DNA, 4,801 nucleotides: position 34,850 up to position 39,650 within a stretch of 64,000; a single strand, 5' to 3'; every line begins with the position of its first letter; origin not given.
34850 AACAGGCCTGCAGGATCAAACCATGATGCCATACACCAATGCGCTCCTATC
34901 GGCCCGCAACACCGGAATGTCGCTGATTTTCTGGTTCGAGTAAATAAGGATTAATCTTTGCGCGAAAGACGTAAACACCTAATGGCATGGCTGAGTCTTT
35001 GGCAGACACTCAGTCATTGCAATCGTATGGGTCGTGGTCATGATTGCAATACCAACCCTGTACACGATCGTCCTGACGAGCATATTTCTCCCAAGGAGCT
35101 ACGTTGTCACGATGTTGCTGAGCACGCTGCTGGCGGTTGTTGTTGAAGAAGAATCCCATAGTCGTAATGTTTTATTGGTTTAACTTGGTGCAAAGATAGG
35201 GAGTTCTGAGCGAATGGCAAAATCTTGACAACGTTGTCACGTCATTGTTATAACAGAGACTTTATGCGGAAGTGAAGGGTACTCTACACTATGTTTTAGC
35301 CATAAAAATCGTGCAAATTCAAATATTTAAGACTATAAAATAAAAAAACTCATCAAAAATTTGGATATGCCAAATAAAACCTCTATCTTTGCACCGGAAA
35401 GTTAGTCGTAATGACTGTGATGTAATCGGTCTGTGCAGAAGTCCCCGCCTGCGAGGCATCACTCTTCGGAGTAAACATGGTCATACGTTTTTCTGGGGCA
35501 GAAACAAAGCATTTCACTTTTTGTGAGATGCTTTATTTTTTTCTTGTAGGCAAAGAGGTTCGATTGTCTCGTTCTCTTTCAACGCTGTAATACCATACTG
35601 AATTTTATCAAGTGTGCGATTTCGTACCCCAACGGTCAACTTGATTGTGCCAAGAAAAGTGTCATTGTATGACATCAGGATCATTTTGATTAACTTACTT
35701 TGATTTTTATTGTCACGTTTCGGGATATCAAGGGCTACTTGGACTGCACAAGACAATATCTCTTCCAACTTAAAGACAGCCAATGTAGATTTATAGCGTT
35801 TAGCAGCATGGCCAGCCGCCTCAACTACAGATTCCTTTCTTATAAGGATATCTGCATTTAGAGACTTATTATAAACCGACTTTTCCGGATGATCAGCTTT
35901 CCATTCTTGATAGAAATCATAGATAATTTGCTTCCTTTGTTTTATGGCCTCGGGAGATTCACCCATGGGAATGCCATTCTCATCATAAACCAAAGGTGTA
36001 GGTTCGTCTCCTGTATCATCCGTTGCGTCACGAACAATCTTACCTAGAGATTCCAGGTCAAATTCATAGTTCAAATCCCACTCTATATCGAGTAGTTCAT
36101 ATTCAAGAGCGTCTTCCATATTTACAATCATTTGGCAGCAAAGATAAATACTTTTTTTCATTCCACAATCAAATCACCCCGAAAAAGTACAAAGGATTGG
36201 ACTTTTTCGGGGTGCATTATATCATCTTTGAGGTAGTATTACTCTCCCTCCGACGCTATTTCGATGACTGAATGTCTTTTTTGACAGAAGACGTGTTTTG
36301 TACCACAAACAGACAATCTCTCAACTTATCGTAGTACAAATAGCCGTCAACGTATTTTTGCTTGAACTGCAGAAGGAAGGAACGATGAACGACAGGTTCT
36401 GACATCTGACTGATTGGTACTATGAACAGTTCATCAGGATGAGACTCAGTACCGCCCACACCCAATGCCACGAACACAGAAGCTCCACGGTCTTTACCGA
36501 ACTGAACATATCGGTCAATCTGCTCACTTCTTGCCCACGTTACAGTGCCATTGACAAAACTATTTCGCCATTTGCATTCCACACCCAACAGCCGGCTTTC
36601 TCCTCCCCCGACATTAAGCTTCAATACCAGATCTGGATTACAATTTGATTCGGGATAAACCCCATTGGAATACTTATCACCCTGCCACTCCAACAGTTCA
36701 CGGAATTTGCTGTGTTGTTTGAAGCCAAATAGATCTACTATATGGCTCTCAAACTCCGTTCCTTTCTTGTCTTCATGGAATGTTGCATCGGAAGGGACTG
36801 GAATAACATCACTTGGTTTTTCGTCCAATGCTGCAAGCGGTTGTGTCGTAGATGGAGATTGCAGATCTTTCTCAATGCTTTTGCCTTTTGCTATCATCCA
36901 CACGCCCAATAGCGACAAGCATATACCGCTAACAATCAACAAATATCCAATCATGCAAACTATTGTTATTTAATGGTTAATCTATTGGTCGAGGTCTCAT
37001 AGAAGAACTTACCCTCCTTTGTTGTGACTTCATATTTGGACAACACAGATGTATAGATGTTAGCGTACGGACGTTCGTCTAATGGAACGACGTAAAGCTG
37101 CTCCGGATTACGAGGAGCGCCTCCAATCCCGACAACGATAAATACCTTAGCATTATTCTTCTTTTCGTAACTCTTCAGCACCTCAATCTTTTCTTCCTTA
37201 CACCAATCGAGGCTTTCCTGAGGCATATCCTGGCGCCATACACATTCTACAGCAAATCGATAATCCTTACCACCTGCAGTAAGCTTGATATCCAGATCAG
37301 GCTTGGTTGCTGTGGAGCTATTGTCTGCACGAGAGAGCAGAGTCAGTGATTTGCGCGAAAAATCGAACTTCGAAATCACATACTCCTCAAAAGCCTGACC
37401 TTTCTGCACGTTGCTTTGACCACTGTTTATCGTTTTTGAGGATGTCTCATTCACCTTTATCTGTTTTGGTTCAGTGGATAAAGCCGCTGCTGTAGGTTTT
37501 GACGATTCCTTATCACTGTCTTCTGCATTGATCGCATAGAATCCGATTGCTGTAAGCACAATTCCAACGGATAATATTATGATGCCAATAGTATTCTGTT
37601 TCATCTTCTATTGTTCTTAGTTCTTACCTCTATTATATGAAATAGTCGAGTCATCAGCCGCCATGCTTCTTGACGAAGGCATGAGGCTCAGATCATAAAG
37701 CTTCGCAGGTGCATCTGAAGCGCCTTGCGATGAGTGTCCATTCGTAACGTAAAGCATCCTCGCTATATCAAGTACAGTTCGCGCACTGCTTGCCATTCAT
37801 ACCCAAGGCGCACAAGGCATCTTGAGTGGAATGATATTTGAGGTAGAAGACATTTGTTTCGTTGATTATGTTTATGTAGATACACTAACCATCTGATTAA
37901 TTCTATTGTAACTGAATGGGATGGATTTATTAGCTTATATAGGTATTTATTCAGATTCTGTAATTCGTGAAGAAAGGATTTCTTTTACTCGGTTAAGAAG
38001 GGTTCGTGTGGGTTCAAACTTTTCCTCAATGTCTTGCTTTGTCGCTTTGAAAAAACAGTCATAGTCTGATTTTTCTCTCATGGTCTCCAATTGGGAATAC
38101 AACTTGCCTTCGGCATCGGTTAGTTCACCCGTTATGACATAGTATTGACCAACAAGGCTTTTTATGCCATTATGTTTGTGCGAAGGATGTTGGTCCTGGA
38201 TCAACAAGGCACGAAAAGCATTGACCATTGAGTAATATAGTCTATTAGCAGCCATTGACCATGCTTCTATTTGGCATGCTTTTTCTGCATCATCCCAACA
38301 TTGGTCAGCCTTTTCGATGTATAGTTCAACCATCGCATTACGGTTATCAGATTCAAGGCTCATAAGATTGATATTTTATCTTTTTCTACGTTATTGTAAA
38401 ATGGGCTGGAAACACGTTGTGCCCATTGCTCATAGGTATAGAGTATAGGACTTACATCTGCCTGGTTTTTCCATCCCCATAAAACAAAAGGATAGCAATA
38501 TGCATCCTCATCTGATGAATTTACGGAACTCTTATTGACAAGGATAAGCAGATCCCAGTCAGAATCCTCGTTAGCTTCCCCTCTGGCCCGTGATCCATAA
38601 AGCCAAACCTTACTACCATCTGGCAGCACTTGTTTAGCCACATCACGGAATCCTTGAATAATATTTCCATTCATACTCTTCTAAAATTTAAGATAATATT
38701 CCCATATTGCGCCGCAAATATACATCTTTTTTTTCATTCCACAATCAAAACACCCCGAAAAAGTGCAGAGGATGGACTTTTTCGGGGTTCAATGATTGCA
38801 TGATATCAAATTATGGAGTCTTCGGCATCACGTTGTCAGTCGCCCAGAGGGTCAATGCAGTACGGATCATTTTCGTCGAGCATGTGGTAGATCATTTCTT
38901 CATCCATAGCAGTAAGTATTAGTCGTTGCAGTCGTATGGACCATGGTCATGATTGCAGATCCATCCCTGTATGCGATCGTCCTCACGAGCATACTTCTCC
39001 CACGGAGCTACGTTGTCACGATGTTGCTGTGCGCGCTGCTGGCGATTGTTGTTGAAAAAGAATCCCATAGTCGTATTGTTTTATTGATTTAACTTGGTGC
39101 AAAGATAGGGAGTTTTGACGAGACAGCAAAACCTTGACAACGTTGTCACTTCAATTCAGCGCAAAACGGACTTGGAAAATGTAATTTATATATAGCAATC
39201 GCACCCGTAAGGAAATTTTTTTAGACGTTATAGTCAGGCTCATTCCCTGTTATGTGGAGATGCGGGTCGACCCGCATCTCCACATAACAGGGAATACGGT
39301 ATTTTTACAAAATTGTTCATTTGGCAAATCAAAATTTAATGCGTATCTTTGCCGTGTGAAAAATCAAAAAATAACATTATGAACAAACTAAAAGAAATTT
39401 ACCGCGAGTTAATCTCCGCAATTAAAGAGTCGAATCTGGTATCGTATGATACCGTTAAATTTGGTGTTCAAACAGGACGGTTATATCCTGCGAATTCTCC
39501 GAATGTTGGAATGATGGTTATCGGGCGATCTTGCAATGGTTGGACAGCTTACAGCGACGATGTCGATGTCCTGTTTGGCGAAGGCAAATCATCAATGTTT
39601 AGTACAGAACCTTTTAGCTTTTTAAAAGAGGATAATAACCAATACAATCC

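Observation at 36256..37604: Tandem paralogous membrane-anchored PD-(D/E)xK-like proteins, one intact and one degenerate: candidate novel abortive-infection pair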

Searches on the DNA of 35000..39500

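Call 80: search_rna_families(source=window, start=35000, end=39500, threshold=evalue, max_evalue=1)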
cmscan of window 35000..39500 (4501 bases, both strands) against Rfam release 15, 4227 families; matches with E-value up to 1: 1.
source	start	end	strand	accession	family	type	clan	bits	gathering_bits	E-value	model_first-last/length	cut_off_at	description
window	39240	39295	-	RF03338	MIR4416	Gene; miRNA;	-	21.8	70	0.25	1-147/147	no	MIR4416 microRNA precursor family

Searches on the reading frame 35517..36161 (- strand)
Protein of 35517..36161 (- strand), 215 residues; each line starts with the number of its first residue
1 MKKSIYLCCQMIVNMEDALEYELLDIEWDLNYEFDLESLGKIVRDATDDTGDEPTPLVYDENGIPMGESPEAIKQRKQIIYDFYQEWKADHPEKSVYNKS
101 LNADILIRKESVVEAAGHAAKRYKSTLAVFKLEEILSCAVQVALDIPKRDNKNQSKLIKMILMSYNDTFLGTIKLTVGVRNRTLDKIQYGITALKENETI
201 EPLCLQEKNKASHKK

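Call 4: search_protein_families(library=pfam, proteins=[window:35517-36161:-], max_evalue=1)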
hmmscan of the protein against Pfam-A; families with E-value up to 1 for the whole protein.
window:35517-36161:- (215 aa): 1 family
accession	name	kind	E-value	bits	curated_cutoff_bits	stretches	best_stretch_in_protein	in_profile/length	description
PF18798.6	LPD3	-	0.0018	18.9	27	1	84-157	10-83/114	Large polyvalent protein-associated domain 3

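Call 5: search_protein_families(library=ncbifam, proteins=[window:35517-36161:-], max_evalue=1)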
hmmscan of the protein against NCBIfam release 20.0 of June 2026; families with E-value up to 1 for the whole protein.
window:35517-36161:- (215 aa): 0 families

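Call 6: search_protein_families(library=padloc, proteins=[window:35517-36161:-], max_evalue=1)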
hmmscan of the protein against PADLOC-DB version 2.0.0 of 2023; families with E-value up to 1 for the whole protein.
window:35517-36161:- (215 aa): 0 families

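Call 57: search_protein_families(library=phrogs, proteins=[window:35517-36161:-], max_evalue=0.1)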
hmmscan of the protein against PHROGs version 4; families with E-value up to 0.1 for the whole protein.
window:35517-36161:- (215 aa): 0 families

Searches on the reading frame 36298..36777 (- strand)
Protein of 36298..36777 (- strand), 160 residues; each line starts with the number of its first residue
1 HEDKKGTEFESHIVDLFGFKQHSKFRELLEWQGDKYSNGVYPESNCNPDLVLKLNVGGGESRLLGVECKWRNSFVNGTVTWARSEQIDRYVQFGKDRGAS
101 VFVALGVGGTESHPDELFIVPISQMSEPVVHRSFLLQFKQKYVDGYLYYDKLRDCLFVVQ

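Call 15: search_solved_structures(query=A2, max_evalue=10, show_alignments=3)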
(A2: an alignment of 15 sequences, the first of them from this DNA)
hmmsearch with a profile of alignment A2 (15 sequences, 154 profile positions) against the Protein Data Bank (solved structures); distinct sequences matched with E-value up to 10: 0.

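Call 26: search_protein_representatives(alignment_id=A2)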
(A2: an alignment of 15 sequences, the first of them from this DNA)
Query: 15 sequences, 154 profile positions. Proteins with E-value up to 0.001 (for the whole library): 1856; up to 1e-10: 1476; up to 1e-30: 476. The best 150 are listed.
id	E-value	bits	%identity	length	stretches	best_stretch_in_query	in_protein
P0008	2.0e-57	209.6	-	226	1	2-153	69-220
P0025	7.6e-57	207.7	-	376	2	1-151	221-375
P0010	2.7e-55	202.7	-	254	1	2-152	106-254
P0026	4.6e-53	195.4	-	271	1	2-151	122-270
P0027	6.9e-53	194.9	-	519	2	5-152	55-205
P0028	1.6e-52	193.7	-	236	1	2-151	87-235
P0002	2.4e-52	193.1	-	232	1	2-153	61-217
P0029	1.7e-51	190.3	-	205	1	3-151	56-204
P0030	2.4e-51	189.8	-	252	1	3-151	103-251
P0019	2.6e-51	189.8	-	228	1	2-154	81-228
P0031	3.7e-51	189.2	-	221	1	2-151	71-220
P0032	6.3e-51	188.5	-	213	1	2-151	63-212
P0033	9.6e-51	187.9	-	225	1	2-151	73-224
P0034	1.2e-50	187.6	-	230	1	2-152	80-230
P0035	1.2e-50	187.5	-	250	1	2-150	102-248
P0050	3.2e-49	183.0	-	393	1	2-151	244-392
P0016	9.7e-49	181.4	-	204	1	2-152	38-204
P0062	2.2e-48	180.2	-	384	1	2-148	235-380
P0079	5.9e-47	175.6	-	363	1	2-151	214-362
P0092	2.5e-46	173.6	-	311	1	2-151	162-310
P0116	2.1e-45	170.5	-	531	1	2-151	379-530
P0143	1.8e-44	167.5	-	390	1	2-151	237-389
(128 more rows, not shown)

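Call 45: search_protein_families(library=pfam, proteins=[P0050, P0062, P0116, P0027, P0025, P0079, P0092, P0143], max_evalue=0.1)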
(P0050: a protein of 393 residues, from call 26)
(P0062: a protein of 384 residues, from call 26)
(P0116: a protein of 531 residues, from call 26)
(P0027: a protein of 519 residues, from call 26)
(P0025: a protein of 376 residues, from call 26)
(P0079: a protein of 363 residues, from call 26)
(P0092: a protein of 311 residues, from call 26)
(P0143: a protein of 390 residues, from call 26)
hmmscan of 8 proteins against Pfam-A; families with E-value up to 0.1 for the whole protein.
P0050 (393 aa): 1 family
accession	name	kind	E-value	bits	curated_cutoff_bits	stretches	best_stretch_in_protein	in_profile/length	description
PF07006.16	DUF1310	-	0.04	14.6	30.1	0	160-198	5-42/119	Protein of unknown function (DUF1310)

P0062 (384 aa): 1 family
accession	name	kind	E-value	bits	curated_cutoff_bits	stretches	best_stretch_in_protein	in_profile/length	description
PF24608.2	PDDEXK_15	-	0.023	15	27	1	236-317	3-80/164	Phage putative PDDEXK endonuclease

P0116 (531 aa): 1 family
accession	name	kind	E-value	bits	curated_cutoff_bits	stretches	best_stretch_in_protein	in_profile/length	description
PF04391.17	DUF533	-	1.9e-07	31.3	29.6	1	303-349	58-105/178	Protein of unknown function (DUF533)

P0027 (519 aa): 0 families

P0025 (376 aa): 8 families
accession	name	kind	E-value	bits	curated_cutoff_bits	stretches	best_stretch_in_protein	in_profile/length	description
PF06514.17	PsbU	-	5.5e-05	23.5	24.5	0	302-365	16-79/93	Photosystem II 12 kDa extrinsic protein (PsbU)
PF24396.1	DUF7541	-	0.0002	21.6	28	0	309-326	9-26/120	Family of unknown function (DUF7541)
PF06163.17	DUF977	-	0.0019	18.7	22.1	1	71-125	63-115/134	Bacterial protein of unknown function (DUF977)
PF03556.21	Cullin_binding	-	0.031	15.1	27.9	0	103-150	27-107/118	Cullin binding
PF10177.14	DUF2371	-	0.052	14.3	22.9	0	7-76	41-106/143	Uncharacterised conserved protein (DUF2371)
PF11210.13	DUF2996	-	0.053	14.5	27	0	182-250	17-85/120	Protein of unknown function (DUF2996)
PF05463.16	Sclerostin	-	0.055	13.6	27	1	19-94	22-94/214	Sclerostin (SOST)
PF11381.13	DUF3185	-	0.1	13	25.3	0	6-23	4-21/59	Protein of unknown function (DUF3185)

P0079 (363 aa): 0 families

P0092 (311 aa): 2 families
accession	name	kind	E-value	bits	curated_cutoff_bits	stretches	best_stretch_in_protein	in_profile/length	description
PF24608.2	PDDEXK_15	-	0.008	16.5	27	1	162-245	2-81/164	Phage putative PDDEXK endonuclease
PF12757.12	Eisosome1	-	0.039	14.6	25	0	120-165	58-103/126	Eisosome protein 1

P0143 (390 aa): 1 family
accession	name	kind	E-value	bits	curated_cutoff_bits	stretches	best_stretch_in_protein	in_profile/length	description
PF24608.2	PDDEXK_15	-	0.086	13.2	27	0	237-323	2-81/164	Phage putative PDDEXK endonuclease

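Call 57: search_protein_families(library=phrogs, proteins=[P0062], max_evalue=0.1)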
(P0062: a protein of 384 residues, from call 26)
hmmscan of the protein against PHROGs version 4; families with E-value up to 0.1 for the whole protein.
P0062 (384 aa): 1 family
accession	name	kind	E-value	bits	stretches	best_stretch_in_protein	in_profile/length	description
phrog_244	-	DNA, RNA and nucleotide metabolism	0.00055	21.3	1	236-310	9-69/186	RusA-like Holliday junction resolvase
